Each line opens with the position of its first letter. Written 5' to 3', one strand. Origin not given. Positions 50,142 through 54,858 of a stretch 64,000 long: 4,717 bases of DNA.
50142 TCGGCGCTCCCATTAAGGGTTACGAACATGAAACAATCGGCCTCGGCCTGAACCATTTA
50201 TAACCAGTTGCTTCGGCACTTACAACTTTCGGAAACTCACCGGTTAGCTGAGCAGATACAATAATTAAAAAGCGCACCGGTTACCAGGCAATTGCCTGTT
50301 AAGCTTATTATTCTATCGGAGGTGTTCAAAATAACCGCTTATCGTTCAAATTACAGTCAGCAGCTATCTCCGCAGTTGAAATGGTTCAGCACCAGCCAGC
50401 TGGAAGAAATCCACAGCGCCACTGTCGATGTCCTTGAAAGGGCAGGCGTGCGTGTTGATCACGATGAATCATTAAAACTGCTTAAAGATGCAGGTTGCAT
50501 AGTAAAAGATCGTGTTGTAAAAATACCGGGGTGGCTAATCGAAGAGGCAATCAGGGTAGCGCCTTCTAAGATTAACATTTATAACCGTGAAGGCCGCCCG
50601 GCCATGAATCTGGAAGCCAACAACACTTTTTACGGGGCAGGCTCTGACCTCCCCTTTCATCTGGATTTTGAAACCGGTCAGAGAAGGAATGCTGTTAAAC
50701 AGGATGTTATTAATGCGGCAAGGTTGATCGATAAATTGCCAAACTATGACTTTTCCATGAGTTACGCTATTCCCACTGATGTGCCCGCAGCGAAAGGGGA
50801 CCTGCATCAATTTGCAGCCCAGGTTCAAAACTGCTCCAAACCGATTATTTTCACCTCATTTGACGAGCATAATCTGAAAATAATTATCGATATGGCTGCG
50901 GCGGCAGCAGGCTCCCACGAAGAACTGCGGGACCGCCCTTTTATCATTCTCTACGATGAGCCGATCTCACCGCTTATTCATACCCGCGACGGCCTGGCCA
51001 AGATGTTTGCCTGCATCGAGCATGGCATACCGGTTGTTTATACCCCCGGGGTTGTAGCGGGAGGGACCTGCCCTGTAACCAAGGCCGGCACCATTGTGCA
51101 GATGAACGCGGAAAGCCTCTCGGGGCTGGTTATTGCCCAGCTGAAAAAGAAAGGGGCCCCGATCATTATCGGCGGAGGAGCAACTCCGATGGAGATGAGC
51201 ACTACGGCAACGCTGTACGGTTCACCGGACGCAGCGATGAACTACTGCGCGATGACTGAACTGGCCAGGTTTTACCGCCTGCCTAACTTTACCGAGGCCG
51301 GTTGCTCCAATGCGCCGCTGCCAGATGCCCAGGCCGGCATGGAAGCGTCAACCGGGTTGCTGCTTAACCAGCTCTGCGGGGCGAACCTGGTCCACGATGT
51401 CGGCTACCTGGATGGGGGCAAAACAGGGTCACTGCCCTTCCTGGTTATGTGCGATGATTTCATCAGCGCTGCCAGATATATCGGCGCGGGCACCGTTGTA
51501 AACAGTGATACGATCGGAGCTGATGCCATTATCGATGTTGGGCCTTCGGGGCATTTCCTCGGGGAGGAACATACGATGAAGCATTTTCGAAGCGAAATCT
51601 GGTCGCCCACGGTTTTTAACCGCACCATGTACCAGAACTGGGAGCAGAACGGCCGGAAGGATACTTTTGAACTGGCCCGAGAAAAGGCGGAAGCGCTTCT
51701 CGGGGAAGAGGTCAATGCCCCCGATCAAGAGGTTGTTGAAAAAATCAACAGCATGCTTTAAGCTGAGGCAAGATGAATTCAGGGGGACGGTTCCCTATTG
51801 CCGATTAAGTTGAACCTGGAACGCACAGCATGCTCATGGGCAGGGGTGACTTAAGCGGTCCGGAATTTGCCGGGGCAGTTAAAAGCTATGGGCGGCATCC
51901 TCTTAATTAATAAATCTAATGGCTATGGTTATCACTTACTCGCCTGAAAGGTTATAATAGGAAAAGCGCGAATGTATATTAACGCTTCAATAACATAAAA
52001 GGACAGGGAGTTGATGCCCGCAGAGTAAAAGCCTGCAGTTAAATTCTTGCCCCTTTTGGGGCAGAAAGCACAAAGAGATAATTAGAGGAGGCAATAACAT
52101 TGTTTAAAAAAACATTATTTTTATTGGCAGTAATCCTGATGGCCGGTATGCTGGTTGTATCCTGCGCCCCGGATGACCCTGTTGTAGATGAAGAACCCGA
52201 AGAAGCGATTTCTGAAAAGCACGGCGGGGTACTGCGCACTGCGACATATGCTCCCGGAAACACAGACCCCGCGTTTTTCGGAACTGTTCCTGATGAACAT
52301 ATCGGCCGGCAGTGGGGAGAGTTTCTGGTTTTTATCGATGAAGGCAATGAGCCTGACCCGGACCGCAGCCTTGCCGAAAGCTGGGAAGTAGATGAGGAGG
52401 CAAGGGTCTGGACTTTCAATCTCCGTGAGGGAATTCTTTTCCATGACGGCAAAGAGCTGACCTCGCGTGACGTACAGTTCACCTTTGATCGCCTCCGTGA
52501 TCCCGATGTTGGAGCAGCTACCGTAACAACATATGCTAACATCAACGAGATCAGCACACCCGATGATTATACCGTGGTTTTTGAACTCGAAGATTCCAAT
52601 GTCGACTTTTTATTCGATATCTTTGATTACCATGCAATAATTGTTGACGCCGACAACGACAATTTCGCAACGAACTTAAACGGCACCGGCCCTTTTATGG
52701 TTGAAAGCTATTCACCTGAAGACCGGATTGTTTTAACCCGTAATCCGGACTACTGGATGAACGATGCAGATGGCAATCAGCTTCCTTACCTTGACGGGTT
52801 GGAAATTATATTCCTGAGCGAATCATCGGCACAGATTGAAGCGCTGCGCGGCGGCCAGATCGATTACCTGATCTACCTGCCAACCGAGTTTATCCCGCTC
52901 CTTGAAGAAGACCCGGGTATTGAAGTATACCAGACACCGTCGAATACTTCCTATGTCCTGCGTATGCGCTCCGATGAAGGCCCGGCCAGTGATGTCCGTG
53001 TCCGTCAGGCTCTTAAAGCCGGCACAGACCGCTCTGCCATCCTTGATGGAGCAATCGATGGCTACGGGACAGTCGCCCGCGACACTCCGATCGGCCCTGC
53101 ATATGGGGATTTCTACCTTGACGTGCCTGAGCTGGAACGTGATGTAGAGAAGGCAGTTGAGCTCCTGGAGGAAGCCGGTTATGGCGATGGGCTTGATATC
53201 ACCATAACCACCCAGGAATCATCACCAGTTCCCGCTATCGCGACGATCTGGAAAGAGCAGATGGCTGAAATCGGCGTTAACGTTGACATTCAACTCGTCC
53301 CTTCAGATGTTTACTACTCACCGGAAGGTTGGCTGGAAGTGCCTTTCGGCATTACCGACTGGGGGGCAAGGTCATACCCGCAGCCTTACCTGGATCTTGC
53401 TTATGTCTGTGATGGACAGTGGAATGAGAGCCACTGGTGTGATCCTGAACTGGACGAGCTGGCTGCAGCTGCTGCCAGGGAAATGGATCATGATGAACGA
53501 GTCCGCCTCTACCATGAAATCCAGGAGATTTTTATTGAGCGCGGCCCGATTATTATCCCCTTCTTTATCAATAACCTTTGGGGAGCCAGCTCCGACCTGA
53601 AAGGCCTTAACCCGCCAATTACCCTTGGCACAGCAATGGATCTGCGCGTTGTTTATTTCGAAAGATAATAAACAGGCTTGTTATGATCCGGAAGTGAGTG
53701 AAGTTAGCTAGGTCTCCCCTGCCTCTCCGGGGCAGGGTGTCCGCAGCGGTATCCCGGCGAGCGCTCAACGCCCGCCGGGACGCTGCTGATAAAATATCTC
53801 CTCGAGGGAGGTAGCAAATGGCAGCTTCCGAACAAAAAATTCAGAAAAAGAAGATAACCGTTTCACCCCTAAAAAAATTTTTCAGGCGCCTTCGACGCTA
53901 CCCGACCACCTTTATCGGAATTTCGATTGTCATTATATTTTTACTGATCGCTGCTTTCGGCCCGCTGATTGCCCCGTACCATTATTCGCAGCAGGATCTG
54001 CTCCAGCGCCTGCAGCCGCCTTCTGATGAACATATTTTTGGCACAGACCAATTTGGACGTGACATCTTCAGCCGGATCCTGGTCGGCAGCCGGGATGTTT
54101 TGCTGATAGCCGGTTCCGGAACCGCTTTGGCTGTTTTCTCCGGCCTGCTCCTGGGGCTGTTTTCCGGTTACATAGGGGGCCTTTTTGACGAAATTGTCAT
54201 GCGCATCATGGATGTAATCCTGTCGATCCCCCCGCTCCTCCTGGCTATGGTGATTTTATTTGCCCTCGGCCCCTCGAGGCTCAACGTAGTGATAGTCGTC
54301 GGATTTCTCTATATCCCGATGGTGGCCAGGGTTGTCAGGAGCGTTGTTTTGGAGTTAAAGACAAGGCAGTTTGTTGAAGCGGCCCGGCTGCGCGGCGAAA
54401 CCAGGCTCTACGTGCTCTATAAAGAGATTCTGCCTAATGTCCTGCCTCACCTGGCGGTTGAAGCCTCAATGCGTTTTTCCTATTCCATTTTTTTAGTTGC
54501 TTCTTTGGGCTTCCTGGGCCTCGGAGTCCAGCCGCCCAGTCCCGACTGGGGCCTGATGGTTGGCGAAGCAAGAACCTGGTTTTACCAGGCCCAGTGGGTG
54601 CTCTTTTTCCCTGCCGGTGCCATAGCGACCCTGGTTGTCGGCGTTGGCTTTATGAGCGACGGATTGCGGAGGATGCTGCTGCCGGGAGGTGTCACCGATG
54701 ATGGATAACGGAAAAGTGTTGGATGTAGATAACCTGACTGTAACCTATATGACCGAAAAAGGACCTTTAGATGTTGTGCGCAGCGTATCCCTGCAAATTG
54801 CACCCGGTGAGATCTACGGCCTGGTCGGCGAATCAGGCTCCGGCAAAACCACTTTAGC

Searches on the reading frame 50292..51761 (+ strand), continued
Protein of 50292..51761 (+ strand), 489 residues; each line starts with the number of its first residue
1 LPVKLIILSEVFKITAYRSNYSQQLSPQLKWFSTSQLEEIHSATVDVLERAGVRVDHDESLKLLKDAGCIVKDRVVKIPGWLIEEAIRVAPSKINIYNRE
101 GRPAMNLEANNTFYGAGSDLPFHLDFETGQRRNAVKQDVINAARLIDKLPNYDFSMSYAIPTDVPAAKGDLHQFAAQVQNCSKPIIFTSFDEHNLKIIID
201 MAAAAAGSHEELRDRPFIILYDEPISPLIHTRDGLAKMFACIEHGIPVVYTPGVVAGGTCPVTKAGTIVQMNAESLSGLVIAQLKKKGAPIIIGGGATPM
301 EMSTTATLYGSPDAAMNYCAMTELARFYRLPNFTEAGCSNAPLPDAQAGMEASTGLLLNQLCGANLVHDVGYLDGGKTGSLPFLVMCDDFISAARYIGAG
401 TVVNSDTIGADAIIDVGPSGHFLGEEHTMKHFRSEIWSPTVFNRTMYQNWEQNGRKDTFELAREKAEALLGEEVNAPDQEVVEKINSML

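Call 75: search_protein_families(library=ncbifam, proteins=[L097:6635-8941:+, L071:6002-7882:+, L071:4834-5787:+, L069:16458-17174:+, L069:13199-13831:+, L097:5662-6675:+, L071:8077-9477:+], max_evalue=0.000001)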
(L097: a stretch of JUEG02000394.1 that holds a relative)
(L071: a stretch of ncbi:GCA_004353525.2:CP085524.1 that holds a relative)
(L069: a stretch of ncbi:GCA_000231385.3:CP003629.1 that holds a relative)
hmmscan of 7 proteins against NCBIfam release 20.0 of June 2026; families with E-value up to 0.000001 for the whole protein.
L097:6635-8941:+ (768 aa): 13 families
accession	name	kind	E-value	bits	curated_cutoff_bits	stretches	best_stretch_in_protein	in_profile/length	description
NF043082.1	XdhA_XDHase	equivalog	4.9e-184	613.5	780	1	20-762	1-753/758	xanthine dehydrogenase subunit XdhA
NF007426.0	PRK09970.1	equivalog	1e-177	592.6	916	1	18-758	4-752/761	xanthine dehydrogenase molybdenum-binding subunit XdhA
TIGR03194.1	4hydrxCoA_A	equivalog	1.5e-145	486.6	994.55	1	24-758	1-743/746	4-hydroxybenzoyl-CoA reductase subunit alpha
TIGR03196.1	pucD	equivalog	1.4e-129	433.7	783.65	1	26-757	9-754/763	xanthine dehydrogenase subunit D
NF041018.1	glyceraldDH_alpha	equivalog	8.2e-116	388.2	790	1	18-757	1-740/741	glyceraldehyde dehydrogenase subunit alpha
TIGR03311.1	Se_dep_XDH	equivalog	6.9e-110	368.5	830.45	2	14-560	156-682/848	selenium-dependent xanthine dehydrogenase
NF045668.1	pterin_aldehy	equivalog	2e-102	343.8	1100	1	20-761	175-904/905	molybdopterin-dependent aldehyde oxidoreductase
TIGR03313.1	Se_sel_red_Mo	hypoth_equivalog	3.1e-98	329.6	1101.9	2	176-762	360-950/951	molybdopterin-dependent oxidoreductase Mo/Fe-S-binding subunit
NF041671.1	peri_hyde_PaoC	equivalog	6.7e-86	289.2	1180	1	17-763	15-733/735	aldehyde oxidoreductase molybdenum-binding subunit PaoC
NF040766.1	CODH_aero_grp5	exception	6e-81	272.7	950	2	18-594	3-591/785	aerobic carbon-monoxide dehydrogenase large subunit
TIGR02416.1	CO_dehy_Mo_lg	equivalog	2.9e-76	257.2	991.15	1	33-745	6-752/770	aerobic carbon-monoxide dehydrogenase large subunit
TIGR02965.1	xanthine_xdhB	equivalog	2.5e-73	247.5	849.5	1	27-763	7-756/758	xanthine dehydrogenase molybdopterin binding subunit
TIGR02969.1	mam_aldehyde_ox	subfamily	1.1e-54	185.4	1912.3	1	24-742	580-1282/1330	aldehyde oxidase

L071:6002-7882:+ (626 aa): 2 families
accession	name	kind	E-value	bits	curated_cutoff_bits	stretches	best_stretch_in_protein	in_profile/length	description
NF007354.0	PRK09849.1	equivalog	2.1e-54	185.3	868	1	2-212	5-212/703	aldehyde ferredoxin oxidoreductase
NF040818.1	GAPOR_Arch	equivalog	3.9e-13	48.6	1300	1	49-152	43-143/654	glyceraldehyde-3-phosphate:ferredoxin oxidoreductase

L071:4834-5787:+ (317 aa): 4 families
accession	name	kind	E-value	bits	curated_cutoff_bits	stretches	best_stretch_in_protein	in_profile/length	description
NF041891.1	hdrA_Methbact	equivalog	1.5e-10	39.9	1300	1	259-314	565-620/762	ferredoxin:CoB-CoM heterodisulfide reductase subunit HdrA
TIGR02179.1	PorD_KorD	subfamily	2.7e-08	33.8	60.05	1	250-315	11-75/78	2-oxoacid:acceptor oxidoreductase, delta subunit, pyruvate/2-ketoisovalerate family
NF040770.1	hetero_SS_HdrA2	exception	4e-08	31.8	1100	1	245-315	556-626/777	CoB-CoM heterodisulfide reductase HdrA2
NF043069.1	T4HPD_activ_SAM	equivalog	7e-07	28.9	425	0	262-313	47-98/299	trans-4-hydroxy-L-proline dehydratase activase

L069:16458-17174:+ (238 aa): 0 families

L069:13199-13831:+ (210 aa): 15 families
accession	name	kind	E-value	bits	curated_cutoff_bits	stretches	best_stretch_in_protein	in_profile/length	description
TIGR02370.1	pyl_corrinoid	subfamily_domain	1.6e-68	230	215.3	1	7-200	2-196/197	methyltransferase cognate corrinoid protein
NF047996.1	corrin_MtgC_2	exception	1.1e-67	227.7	370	1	10-209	11-210/212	glycine betaine-specific corrinoid protein MtgC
NF047995.1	corrinoid_MtgC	exception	1.3e-65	220.9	310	1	4-210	5-214/215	glycine betaine-specific corrinoid protein MtgC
NF041607.1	dimeth_corrin_MtbC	equivalog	7.1e-60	202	350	1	24-207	18-201/203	dimethylamine corrinoid protein MtbC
TIGR02082.1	metH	equivalog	3e-45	154.3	1010.85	1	7-196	650-839/1182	methionine synthase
NF040655.1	MtaC_Meth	equivalog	6.7e-45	153.1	420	1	7-207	39-236/253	methanol--corrinoid protein MtaC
NF040669.1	MtaC2_Meth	equivalog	1.4e-43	149.1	450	1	4-207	43-244/267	methanol--corrinoid protein MtaC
NF007024.0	PRK09490.1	equivalog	1.2e-36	126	1497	1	23-184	681-845/1234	methionine synthase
NF002612.0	PRK02261.1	equivalog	2.6e-15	56.2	110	1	90-179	5-93/148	methylaspartate mutase subunit S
TIGR00640.1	acid_CoA_mut_C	subfamily_domain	2e-10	40.8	57.45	1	90-196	4-108/132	methylmalonyl-CoA mutase C-terminal domain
TIGR01501.1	MthylAspMutase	equivalog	2.2e-10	40.4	135.8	1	91-179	4-91/134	methylaspartate mutase subunit S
NF052385.1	Lys_5_6_beta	equivalog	2.6e-08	33.9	280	1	116-202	138-227/241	lysine 5,6-aminomutase subunit beta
NF040743.1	ornith_mutase_E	equivalog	3.4e-08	31.9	800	1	89-193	596-707/730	D-ornithine 4,5-aminomutase subunit OraE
NF052513.1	TransRegCarH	equivalog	1.2e-07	31.3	400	1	32-197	111-266/274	HTH-type transcriptional repressor CarH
NF006944.0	PRK09426.1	equivalog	2.1e-07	29.3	876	1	59-193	558-692/721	methylmalonyl-CoA mutase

L097:5662-6675:+ (337 aa): 8 families
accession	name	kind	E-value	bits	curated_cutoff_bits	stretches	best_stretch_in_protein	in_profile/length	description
NF043083.1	XdhB_XDHase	equivalog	4.7e-49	167.1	310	1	52-319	11-278/289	xanthine dehydrogenase subunit XdhB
NF007427.0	PRK09971.1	equivalog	3.6e-44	151.1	287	1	65-319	23-278/292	xanthine dehydrogenase FAD-binding subunit XdhB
NF041019.1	glyceraldDH_beta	equivalog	5.1e-38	130.9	350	1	50-318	10-274/280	glyceraldehyde dehydrogenase subunit beta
TIGR02963.1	xanthine_xdhA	equivalog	2.5e-37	128.6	467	1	40-322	187-466/468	xanthine dehydrogenase small subunit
TIGR03199.1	pucC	equivalog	2.5e-34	118.8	306.05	1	65-289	14-231/264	xanthine dehydrogenase subunit C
TIGR03195.1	4hydrxCoA_B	equivalog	5.6e-33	114.4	404.55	2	47-157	6-115/321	4-hydroxybenzoyl-CoA reductase subunit beta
TIGR03312.1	Se_sel_red_FAD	hypoth_equivalog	3.8e-18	65.6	241.5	1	48-279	4-212/257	molybdopterin-dependent oxidoreductase FAD-binding subunit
TIGR02969.1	mam_aldehyde_ox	subfamily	2.7e-08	31.7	1912.3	1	134-279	333-479/1330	aldehyde oxidase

L071:8077-9477:+ (466 aa): 29 families (the best 25 are shown)
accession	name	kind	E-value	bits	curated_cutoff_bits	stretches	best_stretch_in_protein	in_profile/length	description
NF041552.1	TF_PrdR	equivalog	6e-120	401.3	795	1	9-461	134-575/577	sigma-54 dependent transcriptional regulator PrdR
NF008469.0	PRK11361.1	equivalog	2e-95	320.2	714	1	116-465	108-457/461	acetoacetate metabolism transcriptional regulator AtoC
TIGR01817.1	nifA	equivalog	1.1e-90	304.9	528.85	1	120-465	166-530/534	nif-specific transcriptional activator NifA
NF003451.0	PRK05022.1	equivalog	1.7e-90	304.2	476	1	119-465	160-511/512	nitric oxide reductase transcriptional regulator NorR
TIGR02915.1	PEP_resp_reg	equivalog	4.3e-90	302.7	502.6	1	118-464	107-444/445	PEP-CTERM-box response regulator transcription factor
NF050807.1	TransRegFlbDCaul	equivalog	2.7e-83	280.3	750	1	153-460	119-436/454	sigma-54-dependent transcriptional regulator FlbD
NF041906.1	V4R_TF_MobR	exception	1.8e-80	271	999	1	128-461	208-543/544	phenol degradation transcriptional regulator MobR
TIGR02329.1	propionate_PrpR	equivalog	8.9e-79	265.5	499.2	1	129-460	191-525/526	propionate catabolism operon regulatory protein PrpR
TIGR01818.1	ntrC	equivalog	2e-77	260.9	558.6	1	136-461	118-462/463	nitrogen regulation protein NR(I)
NF038308.1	RNA_repair_RtcR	equivalog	7e-77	259.4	650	1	127-463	156-517/530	RNA repair transcriptional activator RtcR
NF008085.0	PRK10820.1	equivalog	2e-73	247.8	576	1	10-465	81-513/520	transcriptional regulator TyrR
NF007689.0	PRK10365.1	equivalog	2.2e-72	244.2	760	1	153-457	140-437/441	sigma-54-dependent response regulator transcription factor ZraR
NF011695.0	PRK15115.1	equivalog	4.3e-72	243.3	763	1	151-454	134-428/445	two-component system response regulator GlrR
NF008485.2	PRK11388.1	equivalog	4.1e-71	240.1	551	1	10-465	211-638/643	dihydroxyacetone kinase operon transcriptional regulator DhaR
NF011953.0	PRK15424.1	equivalog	4.4e-71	240.1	703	1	121-461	186-533/538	propionate catabolism operon regulatory protein PrpR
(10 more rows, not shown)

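Call 76: search_solved_structures(query=L071:3766-4713:+, max_evalue=0.00001)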
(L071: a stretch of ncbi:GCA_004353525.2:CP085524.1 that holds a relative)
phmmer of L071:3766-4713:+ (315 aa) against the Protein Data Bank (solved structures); distinct sequences matched with E-value up to 0.00001: 27.
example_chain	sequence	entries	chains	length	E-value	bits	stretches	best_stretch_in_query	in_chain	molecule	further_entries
7s7w_A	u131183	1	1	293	1.2e-42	149.4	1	41-314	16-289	iNicSnFR 3.0 Fluorescent Nicotine Sensor precursor binding protein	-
6v1r_A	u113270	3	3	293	1.8e-42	148.8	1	41-314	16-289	iAChSnFR Fluorescent Acetylcholine Sensor V9 precursor binding protein | iAchSnFR Fluorescent Acetylcholine Sensor precursor binding protein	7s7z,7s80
7s7x_A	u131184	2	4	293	2.1e-42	148.6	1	41-314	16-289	iNicSnFR 4.0 Fluorescent Nicotine Sensor precursor binding protein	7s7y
4wep_A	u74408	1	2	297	7.6e-42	146.7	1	45-313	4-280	Putative osmoprotectant uptake system substrate-binding protein OsmF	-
6uru_A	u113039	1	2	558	1.4e-40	142.6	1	112-314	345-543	iAChSnFR precursor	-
5uve_A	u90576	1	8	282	2.2e-40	141.9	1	45-315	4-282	Substrate-binding region of ABC-type glycine betaine transport system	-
4nd9_A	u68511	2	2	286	2.2e-40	141.9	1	44-315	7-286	ABC transporter, substrate binding protein (Proline/glycine/betaine)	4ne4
5teu_A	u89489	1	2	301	2.5e-40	141.8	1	45-315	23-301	Substrate-binding region of ABC-type glycine betaine transport system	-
6efr_A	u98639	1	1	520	4.5e-39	137.6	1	112-314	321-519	iNicSnFR 1.0, a genetically encoded nicotine biosensor,Green fluorescent protein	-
1sw1_A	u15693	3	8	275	1.1e-37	133.1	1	41-315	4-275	osmoprotection protein (proX)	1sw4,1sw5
1sw2_A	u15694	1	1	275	1.2e-37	132.9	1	42-315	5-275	osmoprotection protein (proX)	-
6eyg_A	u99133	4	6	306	4e-37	131.2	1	12-311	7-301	Osmotically activated L-carnitine/choline ABC transporter substrate-binding protein OpuCC | Choline binding protein OpuBC | Choline-binding protein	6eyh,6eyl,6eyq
7s7t_A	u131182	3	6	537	2.6e-36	128.6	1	113-314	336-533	iNicSnFR 3.0 Fluorescent Nicotine Sensor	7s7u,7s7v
3mam_A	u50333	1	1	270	5e-36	127.6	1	45-315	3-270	Osmoprotection protein (ProX)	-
3r6u_A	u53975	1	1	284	1.9e-34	122.5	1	43-311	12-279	Choline-binding protein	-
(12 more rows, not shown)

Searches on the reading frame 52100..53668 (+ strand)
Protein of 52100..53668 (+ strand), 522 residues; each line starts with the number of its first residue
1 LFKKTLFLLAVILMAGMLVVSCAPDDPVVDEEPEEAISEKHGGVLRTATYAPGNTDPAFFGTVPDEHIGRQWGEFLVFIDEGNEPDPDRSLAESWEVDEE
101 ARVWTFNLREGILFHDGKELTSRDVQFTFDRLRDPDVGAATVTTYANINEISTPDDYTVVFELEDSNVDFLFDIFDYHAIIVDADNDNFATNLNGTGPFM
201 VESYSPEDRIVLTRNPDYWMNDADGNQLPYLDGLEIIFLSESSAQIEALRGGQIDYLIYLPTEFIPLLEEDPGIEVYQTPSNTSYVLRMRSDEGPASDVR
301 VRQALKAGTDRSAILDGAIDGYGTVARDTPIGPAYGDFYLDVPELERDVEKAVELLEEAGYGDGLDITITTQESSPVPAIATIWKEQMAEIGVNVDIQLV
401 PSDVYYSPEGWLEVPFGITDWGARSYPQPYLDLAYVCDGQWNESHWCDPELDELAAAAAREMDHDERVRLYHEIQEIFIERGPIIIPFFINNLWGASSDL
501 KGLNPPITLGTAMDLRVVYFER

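Call 8: search_protein_families(library=pfam, proteins=[window:52100-53668:+])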
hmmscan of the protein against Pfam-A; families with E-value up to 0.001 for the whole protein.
window:52100-53668:+ (522 aa): 1 family
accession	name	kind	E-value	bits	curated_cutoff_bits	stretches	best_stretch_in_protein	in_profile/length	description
PF00496.27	SBP_bac_5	-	1.7e-88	297.7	32.4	1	90-435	5-359/368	Bacterial extracellular solute-binding proteins, family 5 Middle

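Call 46: search_protein_families(library=ncbifam, proteins=[window:52100-53668:+], max_evalue=1e-8)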
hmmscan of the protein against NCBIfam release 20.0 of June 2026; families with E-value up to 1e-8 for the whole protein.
window:52100-53668:+ (522 aa): 11 families
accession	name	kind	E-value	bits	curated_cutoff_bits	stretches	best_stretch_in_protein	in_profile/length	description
NF045468.1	Opp5A_nikA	equivalog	1.4e-45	155.8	600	1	75-481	47-450/488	nickel ABC transporter substrate-binding protein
NF045467.1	Opp4A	equivalog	3.2e-36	124.7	650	1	35-504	27-542/556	oligopeptide ABC transporter substrate-binding protein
NF011942.0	PRK15413.1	equivalog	9.3e-32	110.4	594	1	90-498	74-490/512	glutathione ABC transporter substrate-binding protein GsiB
TIGR02294.1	nickel_nikA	equivalog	1.1e-29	103.3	393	1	90-481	51-464/501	nickel ABC transporter substrate-binding protein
TIGR04028.1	SBP_KPN_01854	hypoth_equivalog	2.1e-29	102.5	468.5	1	91-398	48-380/509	TIGR04028 family ABC transporter substrate-binding protein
NF011684.0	PRK15104.1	equivalog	6.9e-29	100.9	947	2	190-489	208-509/543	oligopeptide ABC transporter substrate-binding protein OppA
NF043070.1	DppA_dipep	equivalog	3.6e-28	98.4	1005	1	89-486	76-502/535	dipeptide ABC transporter periplasmic-binding protein DppA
NF011689.0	PRK15109.1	equivalog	9.2e-24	84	560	1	90-486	82-506/547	ABC transporter substrate-binding protein SapA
NF047575.1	opine_bind_CntA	exception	4.5e-18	65.1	800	1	1-374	1-373/535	staphylopine-dependent metal ABC transporter substrate-binding lipoprotein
NF007287.0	PRK09755.1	equivalog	2.2e-16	59.8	1098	0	176-490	189-502/535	ABC transporter substrate-binding protein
NF010149.0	PRK13626.1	equivalog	2.6e-10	39.6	476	1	65-205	143-277/552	HTH-type transcriptional regulator SgrR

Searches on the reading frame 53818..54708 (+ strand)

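Call 8: search_protein_families(library=pfam, proteins=[window:53818-54708:+])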
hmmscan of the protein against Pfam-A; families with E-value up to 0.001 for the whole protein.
window:53818-54708:+ (296 aa): 2 families
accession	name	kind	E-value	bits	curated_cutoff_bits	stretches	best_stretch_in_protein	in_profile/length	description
PF00528.27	BPD_transp_1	-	1.7e-26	93.5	26.4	1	109-286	1-177/184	Binding-protein-dependent transport system inner membrane component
PF12911.12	OppC_N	-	3.4e-14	52.9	23.9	1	16-68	1-53/53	N-terminal TM domain of oligopeptide transport permease C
